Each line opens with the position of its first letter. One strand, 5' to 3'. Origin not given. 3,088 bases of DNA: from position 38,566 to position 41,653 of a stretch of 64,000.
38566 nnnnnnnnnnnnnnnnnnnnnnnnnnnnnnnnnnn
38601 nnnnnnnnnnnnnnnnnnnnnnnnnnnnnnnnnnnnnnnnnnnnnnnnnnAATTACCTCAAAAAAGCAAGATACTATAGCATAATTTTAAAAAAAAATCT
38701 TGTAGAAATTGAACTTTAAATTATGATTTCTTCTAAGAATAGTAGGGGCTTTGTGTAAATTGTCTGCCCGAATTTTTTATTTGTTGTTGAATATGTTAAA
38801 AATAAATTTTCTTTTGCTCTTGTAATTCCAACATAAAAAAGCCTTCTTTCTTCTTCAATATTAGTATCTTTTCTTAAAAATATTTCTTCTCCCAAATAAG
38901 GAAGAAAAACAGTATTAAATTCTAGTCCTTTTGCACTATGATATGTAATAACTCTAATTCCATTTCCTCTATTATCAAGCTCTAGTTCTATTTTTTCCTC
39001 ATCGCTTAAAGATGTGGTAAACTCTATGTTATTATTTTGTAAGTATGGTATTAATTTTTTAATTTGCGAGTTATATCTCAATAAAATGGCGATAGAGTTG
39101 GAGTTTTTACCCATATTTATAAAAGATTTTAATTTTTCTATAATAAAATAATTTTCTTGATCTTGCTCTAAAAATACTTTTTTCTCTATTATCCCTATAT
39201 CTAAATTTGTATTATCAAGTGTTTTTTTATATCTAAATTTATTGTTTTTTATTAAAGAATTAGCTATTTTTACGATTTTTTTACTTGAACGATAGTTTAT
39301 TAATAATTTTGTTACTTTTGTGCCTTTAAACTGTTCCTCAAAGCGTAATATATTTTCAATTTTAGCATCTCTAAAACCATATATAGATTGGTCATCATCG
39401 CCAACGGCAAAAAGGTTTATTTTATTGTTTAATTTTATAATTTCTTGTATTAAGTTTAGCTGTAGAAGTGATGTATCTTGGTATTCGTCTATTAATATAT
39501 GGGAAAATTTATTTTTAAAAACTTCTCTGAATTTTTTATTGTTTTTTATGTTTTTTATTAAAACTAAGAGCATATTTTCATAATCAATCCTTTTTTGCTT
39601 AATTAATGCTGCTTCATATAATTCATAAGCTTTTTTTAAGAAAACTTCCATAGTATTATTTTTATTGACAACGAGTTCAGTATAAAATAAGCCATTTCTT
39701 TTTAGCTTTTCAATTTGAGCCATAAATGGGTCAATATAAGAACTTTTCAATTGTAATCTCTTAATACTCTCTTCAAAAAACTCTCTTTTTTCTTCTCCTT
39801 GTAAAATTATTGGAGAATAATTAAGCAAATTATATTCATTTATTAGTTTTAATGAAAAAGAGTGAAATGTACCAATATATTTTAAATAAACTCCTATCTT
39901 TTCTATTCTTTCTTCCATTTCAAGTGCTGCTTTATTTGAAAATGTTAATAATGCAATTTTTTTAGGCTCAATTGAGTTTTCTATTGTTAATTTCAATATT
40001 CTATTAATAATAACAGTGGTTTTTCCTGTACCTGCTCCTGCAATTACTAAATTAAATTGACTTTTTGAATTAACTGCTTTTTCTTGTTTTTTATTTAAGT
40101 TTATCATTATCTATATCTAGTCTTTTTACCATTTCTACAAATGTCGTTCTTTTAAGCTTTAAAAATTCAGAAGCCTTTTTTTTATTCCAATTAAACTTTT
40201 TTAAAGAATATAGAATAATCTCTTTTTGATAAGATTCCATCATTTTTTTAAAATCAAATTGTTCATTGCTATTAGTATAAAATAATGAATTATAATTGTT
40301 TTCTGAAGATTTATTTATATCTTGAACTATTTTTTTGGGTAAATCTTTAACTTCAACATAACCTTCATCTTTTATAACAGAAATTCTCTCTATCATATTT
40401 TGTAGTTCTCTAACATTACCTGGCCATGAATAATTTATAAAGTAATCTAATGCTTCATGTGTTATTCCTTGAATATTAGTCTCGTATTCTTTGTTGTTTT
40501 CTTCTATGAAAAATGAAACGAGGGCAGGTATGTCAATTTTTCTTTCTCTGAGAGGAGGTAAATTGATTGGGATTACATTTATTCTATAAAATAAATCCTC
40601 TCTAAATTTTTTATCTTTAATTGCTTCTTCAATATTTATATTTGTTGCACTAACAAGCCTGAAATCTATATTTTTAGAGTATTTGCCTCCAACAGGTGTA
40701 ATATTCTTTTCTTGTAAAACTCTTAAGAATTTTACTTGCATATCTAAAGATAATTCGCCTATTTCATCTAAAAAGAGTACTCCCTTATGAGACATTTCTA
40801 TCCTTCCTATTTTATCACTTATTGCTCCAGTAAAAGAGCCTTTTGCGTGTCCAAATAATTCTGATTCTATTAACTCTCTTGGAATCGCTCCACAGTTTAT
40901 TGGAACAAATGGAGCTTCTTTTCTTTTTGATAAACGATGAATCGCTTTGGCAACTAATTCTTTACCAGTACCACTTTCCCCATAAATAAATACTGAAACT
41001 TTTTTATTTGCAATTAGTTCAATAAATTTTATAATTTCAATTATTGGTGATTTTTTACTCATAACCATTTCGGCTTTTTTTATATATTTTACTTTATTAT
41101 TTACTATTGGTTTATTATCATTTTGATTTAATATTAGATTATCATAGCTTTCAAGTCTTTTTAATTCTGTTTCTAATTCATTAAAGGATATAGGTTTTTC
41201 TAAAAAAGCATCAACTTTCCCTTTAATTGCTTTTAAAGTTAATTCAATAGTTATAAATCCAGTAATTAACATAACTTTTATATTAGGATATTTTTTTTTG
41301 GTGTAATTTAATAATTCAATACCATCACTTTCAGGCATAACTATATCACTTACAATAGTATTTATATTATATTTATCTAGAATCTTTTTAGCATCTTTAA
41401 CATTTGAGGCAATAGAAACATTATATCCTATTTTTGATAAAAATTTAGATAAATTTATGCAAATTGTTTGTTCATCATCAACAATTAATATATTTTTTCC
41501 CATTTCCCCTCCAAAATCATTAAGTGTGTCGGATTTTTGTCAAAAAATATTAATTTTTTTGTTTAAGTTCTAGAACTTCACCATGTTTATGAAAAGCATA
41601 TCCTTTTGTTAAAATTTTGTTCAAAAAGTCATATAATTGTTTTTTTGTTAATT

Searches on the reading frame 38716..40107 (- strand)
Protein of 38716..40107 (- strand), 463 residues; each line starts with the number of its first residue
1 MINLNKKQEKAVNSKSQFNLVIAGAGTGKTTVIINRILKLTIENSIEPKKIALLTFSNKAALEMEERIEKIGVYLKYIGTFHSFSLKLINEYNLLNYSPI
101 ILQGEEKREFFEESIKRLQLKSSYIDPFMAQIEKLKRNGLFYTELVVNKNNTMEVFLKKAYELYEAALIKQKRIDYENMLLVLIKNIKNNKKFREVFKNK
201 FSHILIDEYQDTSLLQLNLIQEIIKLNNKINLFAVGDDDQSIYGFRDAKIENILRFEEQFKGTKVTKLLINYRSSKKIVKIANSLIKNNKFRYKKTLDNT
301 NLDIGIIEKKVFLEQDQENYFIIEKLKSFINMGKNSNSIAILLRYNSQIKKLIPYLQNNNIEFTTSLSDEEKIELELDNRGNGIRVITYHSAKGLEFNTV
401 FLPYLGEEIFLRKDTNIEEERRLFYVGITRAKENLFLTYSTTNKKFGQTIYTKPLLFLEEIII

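Call 58: search_protein_families(library=pfam, proteins=[window:38716-40107:-], max_evalue=0.001)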
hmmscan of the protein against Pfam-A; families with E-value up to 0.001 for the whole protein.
window:38716-40107:- (463 aa): 7 families
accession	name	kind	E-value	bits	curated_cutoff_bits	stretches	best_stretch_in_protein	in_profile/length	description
PF00580.27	UvrD-helicase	-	1.4e-61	209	23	1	4-261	1-271/271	UvrD/REP helicase N-terminal domain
PF13361.12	UvrD_C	-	1.1e-34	120.8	25.6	2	365-441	271-349/350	UvrD-like helicase C-terminal domain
PF13245.12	AAA_19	-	1.3e-23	84.1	25.1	1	8-246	1-134/134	AAA domain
PF13538.12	UvrD_C_2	-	1e-10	41.7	27.4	1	384-437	2-51/52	UvrD-like helicase C-terminal domain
PF01443.25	Viral_helicase1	-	3.3e-10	40.6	21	1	374-436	178-225/228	Viral superfamily 1 RNA helicase core domain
PF13087.12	AAA_12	-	3.5e-09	36.9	27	1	264-437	16-190/195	AAA domain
PF13604.12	AAA_30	-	5e-07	30.1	27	1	4-68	2-66/191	AAA domain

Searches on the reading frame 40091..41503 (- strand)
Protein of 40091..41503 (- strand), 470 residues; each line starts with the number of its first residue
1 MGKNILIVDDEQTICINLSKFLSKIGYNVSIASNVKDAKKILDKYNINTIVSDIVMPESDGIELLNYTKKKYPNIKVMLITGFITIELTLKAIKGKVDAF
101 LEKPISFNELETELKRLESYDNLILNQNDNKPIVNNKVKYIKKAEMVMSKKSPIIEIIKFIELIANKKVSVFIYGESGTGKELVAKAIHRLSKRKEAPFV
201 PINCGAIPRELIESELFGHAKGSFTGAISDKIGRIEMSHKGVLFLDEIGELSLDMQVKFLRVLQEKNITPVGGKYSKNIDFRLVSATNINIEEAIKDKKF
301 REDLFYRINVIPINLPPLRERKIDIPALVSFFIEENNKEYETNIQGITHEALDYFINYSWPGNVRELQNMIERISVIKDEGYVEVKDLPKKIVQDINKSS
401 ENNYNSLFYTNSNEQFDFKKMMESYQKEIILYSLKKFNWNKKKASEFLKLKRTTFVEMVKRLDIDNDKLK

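Call 58: search_protein_families(library=pfam, proteins=[window:40091-41503:-], max_evalue=0.001)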
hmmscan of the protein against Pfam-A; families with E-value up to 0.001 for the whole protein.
window:40091-41503:- (470 aa): 9 families
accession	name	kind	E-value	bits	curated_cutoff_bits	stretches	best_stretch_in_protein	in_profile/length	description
PF00158.32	Sigma54_activat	-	6.9e-67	224.8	20.2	1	150-313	4-167/168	Sigma-54 interaction domain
PF25601.1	AAA_lid_14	-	8.4e-26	90.1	27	1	319-401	1-83/87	AAA+ ATPase lid domain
PF00072.30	Response_reg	-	1.1e-22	80.7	30.2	1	5-114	1-110/111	Response regulator receiver domain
PF14532.12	Sigma54_activ_2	-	3.1e-19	70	25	1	151-318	4-138/138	Sigma-54 interaction domain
PF07728.20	AAA_5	-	1.3e-07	32.1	22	1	171-289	2-123/139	AAA domain (dynein-related subfamily)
PF07724.20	AAA_2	-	8.8e-07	29.5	27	1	167-299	2-135/166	AAA domain (Cdc48 subfamily)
PF01078.27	Mg_chelatase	-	3.3e-06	27.1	20.3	0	228-288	95-157/207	Magnesium chelatase, subunit ChlI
PF00004.35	AAA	-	2.2e-05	25.3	21.2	1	172-257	2-86/131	ATPase family associated with various cellular activities (AAA)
PF02954.25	HTH_8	-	0.00043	20.4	22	1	426-456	6-36/42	Bacterial regulatory protein, Fis family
